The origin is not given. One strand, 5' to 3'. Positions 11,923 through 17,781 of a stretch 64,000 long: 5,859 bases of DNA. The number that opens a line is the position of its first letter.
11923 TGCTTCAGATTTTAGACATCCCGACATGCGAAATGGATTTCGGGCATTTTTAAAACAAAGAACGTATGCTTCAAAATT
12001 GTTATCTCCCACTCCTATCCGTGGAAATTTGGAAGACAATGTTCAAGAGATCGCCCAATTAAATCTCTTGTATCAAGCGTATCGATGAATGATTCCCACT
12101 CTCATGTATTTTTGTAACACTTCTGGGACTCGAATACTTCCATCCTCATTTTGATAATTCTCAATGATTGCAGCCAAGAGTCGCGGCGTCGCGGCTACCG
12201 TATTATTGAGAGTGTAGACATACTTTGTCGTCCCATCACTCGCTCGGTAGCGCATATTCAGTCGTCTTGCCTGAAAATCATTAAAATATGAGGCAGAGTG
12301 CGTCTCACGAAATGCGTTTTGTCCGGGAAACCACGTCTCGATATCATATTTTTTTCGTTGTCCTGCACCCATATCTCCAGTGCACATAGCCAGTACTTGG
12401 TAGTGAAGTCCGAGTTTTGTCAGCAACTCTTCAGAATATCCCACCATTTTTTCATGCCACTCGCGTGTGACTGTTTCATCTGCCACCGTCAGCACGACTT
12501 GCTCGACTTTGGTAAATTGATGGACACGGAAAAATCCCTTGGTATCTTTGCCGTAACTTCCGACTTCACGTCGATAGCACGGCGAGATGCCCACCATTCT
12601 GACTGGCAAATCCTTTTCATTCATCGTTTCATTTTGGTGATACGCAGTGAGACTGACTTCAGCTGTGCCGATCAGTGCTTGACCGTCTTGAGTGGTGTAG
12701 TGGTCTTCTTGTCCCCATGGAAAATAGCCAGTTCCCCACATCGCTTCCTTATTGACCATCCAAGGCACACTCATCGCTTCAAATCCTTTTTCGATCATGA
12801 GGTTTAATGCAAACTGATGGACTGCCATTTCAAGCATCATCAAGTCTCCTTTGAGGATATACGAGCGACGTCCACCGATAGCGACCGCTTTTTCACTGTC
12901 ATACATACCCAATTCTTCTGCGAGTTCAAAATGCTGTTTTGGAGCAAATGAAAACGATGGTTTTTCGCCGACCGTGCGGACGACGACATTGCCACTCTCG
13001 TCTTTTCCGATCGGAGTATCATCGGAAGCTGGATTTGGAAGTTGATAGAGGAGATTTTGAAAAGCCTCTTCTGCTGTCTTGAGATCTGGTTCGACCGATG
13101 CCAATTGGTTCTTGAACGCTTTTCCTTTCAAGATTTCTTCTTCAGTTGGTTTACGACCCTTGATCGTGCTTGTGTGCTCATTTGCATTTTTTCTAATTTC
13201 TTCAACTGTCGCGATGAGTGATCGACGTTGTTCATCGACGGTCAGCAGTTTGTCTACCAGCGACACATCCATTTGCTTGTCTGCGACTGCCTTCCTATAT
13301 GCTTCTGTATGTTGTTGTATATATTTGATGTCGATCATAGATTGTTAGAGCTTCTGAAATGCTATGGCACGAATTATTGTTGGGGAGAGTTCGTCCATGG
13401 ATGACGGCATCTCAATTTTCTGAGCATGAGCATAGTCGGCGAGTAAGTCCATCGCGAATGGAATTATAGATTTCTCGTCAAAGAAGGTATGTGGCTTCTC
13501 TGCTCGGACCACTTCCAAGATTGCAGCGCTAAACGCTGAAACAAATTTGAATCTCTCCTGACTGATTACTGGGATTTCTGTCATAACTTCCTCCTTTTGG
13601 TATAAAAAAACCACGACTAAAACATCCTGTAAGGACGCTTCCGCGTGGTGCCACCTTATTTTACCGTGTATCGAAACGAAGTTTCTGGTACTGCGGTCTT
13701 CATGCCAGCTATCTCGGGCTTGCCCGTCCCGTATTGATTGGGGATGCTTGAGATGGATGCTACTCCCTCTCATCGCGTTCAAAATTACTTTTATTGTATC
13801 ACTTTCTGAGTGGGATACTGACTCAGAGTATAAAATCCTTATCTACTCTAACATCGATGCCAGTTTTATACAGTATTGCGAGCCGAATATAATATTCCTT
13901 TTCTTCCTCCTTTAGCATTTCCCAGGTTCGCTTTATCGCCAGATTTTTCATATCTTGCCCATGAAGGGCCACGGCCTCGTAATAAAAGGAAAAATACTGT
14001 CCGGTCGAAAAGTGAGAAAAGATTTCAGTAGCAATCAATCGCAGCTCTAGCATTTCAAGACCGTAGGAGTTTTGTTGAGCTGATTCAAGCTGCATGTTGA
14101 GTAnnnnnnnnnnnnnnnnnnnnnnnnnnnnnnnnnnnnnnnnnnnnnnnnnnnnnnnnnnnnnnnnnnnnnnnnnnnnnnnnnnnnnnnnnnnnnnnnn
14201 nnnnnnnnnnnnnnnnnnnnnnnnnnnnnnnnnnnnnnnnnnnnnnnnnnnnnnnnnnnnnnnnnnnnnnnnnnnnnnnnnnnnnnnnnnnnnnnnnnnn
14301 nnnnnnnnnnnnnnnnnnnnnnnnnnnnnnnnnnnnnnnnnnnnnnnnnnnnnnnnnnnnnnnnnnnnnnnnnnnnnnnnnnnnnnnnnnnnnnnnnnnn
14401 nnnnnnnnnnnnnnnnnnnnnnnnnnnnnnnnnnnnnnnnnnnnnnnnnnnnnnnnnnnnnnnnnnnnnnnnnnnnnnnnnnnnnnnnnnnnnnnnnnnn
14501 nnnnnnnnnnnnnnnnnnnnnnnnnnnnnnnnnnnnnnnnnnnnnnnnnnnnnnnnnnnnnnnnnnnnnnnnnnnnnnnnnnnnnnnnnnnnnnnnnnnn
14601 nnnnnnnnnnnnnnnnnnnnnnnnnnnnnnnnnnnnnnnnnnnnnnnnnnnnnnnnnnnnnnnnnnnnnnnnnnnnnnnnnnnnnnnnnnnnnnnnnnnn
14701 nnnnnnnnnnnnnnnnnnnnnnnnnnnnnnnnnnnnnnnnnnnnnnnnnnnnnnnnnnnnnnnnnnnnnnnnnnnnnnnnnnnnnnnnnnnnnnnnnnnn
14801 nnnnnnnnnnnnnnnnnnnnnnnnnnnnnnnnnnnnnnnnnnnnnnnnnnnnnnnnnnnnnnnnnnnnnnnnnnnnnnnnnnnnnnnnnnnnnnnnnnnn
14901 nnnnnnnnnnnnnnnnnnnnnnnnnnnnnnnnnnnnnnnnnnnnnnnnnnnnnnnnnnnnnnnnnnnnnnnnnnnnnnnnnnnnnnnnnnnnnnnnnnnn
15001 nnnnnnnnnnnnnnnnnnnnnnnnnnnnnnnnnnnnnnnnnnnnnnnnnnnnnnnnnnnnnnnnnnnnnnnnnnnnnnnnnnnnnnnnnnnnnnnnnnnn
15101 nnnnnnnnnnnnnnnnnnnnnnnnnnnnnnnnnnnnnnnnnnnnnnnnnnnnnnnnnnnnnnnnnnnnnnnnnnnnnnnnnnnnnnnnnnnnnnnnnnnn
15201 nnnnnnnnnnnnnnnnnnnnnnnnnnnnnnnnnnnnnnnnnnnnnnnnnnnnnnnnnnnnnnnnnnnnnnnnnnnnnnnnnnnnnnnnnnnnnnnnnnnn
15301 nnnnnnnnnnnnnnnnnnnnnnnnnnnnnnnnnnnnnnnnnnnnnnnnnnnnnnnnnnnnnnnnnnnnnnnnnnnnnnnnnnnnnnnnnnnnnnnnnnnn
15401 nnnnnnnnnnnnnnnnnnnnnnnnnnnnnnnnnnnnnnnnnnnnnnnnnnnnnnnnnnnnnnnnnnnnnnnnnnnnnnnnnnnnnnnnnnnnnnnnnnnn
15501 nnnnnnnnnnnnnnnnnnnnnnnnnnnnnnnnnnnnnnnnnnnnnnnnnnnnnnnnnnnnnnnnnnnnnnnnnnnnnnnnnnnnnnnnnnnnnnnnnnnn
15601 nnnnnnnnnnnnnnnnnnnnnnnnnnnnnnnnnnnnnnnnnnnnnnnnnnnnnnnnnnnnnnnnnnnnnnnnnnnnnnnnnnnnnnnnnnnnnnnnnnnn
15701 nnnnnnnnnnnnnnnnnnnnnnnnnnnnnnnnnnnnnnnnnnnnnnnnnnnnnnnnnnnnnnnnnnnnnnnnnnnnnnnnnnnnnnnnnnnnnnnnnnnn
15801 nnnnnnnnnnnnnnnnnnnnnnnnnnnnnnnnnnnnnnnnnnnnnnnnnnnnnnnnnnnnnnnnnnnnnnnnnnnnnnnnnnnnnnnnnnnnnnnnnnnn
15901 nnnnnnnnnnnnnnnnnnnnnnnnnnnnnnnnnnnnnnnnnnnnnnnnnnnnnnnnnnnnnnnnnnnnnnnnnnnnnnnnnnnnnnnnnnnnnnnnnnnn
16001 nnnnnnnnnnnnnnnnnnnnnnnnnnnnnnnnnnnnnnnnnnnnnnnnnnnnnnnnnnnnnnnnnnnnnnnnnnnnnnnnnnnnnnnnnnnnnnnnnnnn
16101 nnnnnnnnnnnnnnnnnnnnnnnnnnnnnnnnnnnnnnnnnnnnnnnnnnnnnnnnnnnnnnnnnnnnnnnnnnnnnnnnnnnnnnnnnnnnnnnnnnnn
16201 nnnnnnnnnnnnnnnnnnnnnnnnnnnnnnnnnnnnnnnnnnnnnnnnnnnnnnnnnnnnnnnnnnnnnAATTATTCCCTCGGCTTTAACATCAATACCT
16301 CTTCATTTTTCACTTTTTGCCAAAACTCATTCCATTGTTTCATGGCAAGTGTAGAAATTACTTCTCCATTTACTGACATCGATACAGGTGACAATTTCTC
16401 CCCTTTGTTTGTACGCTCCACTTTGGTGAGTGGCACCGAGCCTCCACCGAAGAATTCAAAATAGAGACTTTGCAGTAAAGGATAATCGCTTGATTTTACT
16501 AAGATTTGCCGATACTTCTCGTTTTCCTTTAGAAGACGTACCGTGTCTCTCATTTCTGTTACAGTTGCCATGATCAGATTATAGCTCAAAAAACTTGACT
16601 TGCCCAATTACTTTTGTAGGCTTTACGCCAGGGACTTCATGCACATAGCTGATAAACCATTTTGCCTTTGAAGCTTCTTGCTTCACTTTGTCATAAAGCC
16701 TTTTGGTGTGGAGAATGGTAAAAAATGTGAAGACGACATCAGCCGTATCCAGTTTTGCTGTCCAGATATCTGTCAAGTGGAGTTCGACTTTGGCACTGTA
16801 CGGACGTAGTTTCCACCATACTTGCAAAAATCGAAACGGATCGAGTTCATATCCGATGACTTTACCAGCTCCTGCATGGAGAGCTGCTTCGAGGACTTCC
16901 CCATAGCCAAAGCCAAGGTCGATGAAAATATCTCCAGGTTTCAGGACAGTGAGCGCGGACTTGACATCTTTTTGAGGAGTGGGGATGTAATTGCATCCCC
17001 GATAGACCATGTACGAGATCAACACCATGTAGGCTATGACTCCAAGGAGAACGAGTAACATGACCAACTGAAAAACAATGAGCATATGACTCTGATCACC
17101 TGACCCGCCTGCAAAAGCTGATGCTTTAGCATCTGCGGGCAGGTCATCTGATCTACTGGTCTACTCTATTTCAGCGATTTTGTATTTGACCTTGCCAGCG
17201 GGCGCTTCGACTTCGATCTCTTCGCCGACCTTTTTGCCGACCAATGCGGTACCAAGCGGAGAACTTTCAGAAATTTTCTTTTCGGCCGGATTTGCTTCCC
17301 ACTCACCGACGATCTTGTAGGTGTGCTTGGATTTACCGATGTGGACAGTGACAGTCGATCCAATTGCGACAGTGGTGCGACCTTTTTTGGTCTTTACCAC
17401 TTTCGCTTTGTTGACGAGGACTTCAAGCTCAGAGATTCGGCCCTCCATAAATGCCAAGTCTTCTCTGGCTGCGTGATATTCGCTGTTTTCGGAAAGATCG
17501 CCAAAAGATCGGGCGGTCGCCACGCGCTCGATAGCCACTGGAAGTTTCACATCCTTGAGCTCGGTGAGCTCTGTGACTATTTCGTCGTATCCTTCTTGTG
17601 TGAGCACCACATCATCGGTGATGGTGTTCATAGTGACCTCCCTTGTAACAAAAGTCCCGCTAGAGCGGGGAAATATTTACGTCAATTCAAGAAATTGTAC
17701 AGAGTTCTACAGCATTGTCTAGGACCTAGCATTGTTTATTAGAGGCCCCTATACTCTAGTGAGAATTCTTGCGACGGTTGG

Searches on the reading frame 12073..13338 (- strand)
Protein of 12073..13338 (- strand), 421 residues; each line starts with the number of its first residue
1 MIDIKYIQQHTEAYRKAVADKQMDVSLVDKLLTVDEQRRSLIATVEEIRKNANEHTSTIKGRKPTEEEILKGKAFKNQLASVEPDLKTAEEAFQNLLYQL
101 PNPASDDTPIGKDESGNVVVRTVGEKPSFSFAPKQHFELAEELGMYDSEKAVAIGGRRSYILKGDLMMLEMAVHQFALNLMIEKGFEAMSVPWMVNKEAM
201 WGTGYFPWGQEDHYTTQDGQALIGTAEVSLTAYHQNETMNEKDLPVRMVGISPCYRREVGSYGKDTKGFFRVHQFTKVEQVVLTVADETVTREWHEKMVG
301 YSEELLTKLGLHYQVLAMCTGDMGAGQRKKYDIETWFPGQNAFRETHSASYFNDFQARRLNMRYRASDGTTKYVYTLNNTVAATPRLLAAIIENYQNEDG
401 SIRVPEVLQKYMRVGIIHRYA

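Call 23: search_protein_families(library=ncbifam, proteins=[window:12073-13338:-], max_evalue=0.00001)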
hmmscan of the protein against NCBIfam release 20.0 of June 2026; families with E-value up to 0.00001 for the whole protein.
window:12073-13338:- (421 aa): 3 families
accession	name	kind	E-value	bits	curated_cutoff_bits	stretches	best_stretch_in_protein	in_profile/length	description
TIGR00414.1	serS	equivalog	3.3e-129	431.6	301.65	1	1-412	1-418/418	serine--tRNA ligase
TIGR00418.1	thrS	equivalog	6.5e-09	35.2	383.65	1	134-315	171-348/565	threonine--tRNA ligase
TIGR00408.1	proS_fam_I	equivalog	2.1e-06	26.9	437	1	221-409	101-282/475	proline--tRNA ligase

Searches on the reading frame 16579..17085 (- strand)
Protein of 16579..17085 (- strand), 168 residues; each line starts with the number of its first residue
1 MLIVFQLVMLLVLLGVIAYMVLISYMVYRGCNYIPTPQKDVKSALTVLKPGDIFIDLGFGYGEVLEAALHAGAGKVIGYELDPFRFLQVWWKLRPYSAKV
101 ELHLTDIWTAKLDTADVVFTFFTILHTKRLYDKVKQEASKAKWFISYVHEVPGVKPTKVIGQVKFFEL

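Call 81: search_protein_families(library=ncbifam, proteins=[window:16579-17085:-], max_evalue=0.0001)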
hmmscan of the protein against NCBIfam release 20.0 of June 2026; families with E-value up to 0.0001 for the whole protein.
window:16579-17085:- (168 aa): 1 family
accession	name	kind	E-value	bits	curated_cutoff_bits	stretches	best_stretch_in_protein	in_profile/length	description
NF041081.1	prot_lys_mtase_Arch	equivalog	8.4e-05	22.7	200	0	48-160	7-122/142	protein-lysine N-methyltransferase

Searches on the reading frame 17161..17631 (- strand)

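Call 81: search_protein_families(library=ncbifam, proteins=[window:17161-17631:-], max_evalue=0.0001)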
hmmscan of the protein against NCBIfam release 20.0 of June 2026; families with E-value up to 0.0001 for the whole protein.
window:17161-17631:- (156 aa): 13 families
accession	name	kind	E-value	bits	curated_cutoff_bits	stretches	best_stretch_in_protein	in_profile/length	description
NF001263.0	PRK00226.1-4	equivalog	1.6e-50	171.1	145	1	7-156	6-158/160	transcription elongation factor GreA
TIGR01462.1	greA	subfamily_domain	3.5e-49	166.7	139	1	10-156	2-151/151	transcription elongation factor GreA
NF001261.0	PRK00226.1-2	equivalog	4.1e-44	150.2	167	1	8-156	4-155/157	transcription elongation factor GreA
NF001264.0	PRK00226.1-5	equivalog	3.6e-39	134.1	180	1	8-156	4-156/158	transcription elongation factor GreA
NF001260.0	PRK00226.1-1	equivalog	8.3e-38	129.5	234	1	9-156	7-157/160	transcription elongation factor GreA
NF011309.0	PRK14720.1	equivalog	3.9e-30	104.7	714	1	3-156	744-901/906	transcription elongation factor GreA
NF002506.1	PRK01885.1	equivalog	1.6e-26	92.9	188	1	9-156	4-153/156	transcription elongation factor GreB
NF001262.0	PRK00226.1-3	equivalog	1.4e-25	90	161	1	7-148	6-151/165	transcription elongation factor GreA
TIGR01461.1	greB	equivalog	3.4e-24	85.3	171.05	1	9-156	4-153/156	transcription elongation factor GreB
NF004969.0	PRK06330.1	equivalog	1.1e-19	70.6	697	1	9-155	568-712/718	transcript cleavage factor/unknown domain fusion protein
NF004548.0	PRK05892.1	equivalog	2e-13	50.6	126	1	10-155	8-154/158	nucleoside diphosphate kinase regulator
NF004973.0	PRK06342.1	equivalog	2.3e-13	50.2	159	1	29-142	42-150/160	transcription elongation factor GreA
NF004396.0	PRK05753.1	equivalog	3.4e-10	39.9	109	1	65-149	31-118/137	nucleoside diphosphate kinase regulator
